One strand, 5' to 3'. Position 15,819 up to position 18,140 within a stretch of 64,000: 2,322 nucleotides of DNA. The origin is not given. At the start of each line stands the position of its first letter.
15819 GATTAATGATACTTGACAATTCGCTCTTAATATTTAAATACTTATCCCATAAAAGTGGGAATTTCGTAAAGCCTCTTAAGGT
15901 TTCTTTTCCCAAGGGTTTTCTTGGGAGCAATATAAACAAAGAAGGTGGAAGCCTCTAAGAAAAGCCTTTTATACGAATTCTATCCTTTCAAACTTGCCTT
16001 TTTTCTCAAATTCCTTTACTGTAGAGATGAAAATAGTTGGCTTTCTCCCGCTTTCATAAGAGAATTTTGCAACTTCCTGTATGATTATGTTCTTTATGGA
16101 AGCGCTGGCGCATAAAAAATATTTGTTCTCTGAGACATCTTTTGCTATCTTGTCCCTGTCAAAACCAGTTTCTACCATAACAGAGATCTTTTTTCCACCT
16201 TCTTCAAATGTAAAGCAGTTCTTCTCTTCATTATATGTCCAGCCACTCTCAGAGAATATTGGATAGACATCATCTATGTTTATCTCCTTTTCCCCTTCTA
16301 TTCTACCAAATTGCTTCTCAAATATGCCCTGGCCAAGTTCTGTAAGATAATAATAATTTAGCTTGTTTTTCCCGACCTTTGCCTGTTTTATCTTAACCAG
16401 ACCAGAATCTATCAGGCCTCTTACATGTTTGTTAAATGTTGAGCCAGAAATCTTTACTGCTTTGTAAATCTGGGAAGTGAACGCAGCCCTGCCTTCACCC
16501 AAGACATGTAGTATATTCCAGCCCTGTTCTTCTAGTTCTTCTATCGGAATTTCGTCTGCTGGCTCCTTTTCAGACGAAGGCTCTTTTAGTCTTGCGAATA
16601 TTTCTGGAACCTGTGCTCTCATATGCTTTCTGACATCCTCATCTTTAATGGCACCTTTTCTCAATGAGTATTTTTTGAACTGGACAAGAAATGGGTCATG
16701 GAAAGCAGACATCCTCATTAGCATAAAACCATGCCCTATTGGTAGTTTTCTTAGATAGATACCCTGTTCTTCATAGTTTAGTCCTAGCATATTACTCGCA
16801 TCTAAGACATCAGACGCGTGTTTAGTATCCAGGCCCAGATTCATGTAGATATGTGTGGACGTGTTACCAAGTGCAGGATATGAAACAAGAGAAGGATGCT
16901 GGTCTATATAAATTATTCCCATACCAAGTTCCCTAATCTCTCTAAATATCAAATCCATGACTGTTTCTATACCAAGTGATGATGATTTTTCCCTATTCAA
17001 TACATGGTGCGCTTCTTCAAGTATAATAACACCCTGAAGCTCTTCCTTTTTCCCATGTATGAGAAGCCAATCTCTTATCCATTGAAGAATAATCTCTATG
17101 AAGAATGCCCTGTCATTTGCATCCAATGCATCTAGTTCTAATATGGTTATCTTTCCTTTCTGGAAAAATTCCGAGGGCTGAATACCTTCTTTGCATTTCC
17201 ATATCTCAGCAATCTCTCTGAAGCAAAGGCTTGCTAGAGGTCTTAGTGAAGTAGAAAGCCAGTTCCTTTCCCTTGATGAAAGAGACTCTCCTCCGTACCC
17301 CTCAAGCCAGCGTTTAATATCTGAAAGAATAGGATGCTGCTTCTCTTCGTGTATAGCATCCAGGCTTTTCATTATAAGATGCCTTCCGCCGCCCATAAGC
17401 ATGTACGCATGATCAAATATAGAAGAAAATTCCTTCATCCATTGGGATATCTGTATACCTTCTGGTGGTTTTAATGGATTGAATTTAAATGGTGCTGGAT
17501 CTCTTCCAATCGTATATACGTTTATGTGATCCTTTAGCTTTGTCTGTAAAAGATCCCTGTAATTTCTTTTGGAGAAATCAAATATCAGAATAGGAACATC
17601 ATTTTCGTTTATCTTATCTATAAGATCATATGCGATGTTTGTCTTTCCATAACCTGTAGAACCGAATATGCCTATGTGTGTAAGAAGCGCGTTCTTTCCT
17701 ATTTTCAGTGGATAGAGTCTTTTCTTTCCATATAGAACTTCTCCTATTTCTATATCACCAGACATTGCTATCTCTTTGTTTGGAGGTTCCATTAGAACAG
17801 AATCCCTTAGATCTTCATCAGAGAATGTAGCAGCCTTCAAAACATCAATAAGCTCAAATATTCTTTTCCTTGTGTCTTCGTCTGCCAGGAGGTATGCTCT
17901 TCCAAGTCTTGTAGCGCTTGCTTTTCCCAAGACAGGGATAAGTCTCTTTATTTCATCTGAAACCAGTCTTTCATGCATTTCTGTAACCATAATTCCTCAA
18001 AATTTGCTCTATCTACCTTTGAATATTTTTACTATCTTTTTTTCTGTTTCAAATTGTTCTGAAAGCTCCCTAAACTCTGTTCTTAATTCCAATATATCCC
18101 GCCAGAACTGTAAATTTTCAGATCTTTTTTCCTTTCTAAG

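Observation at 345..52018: Dispersed cassette-like system: nine GC-rich islands all end in hairpin + TTATA-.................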

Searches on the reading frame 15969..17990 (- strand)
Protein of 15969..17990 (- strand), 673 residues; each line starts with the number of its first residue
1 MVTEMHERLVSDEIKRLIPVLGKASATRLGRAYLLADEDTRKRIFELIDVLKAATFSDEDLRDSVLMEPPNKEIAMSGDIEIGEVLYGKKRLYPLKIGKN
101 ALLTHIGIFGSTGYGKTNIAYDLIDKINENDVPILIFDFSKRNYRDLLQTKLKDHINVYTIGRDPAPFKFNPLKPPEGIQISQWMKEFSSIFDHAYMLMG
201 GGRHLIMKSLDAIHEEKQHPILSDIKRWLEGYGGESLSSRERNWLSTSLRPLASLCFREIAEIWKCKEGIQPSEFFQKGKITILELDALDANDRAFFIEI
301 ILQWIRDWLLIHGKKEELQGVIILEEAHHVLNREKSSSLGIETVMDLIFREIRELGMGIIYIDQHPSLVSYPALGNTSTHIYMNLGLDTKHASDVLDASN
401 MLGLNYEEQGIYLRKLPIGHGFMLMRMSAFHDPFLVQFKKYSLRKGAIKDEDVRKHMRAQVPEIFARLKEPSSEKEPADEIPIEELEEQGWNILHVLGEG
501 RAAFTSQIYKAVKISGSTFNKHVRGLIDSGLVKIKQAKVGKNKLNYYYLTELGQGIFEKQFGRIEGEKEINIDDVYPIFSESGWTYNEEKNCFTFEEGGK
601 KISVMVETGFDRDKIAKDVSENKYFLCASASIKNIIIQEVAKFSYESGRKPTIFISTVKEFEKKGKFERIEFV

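Call 26: search_protein_families(library=ncbifam, max_evalue=0.00001, proteins=[window:15969-17990:-])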
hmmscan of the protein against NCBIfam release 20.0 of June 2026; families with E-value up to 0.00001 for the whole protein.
window:15969-17990:- (673 aa): 4 families
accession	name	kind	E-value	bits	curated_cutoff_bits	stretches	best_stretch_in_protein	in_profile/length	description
NF053655.1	CedD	equivalog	3.2e-21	75.6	600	1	62-391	181-487/527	DNA-translocating ATPase CedD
NF033849.1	ser_rich_anae_1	subfamily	1.2e-17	62.7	650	1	76-216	730-882/1163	serine-rich protein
NF040937.1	HerA_Thermprot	equivalog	1.6e-10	40.1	800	0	72-146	112-183/487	DNA double-strand break repair helicase HerA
NF042943.1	HerA_antiphage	equivalog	3.6e-09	35.7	800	0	78-163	133-215/566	anti-phage-associated helicase HerA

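Call 34: find_related_loci(query=window:15969-17990:-, collection=metagenome_contigs, flank=10000)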
Query window:15969-17990:- (673 aa) in metagenome_contigs; peptide patterns used: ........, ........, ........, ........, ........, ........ (x = any residue, [..] = any of these).
53 stretches matched a pattern; 1 encode a relative of the query (tblastn E <= 1e-3); 1 distinct loci.
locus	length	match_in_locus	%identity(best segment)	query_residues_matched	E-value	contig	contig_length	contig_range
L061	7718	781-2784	59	4-672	0e+0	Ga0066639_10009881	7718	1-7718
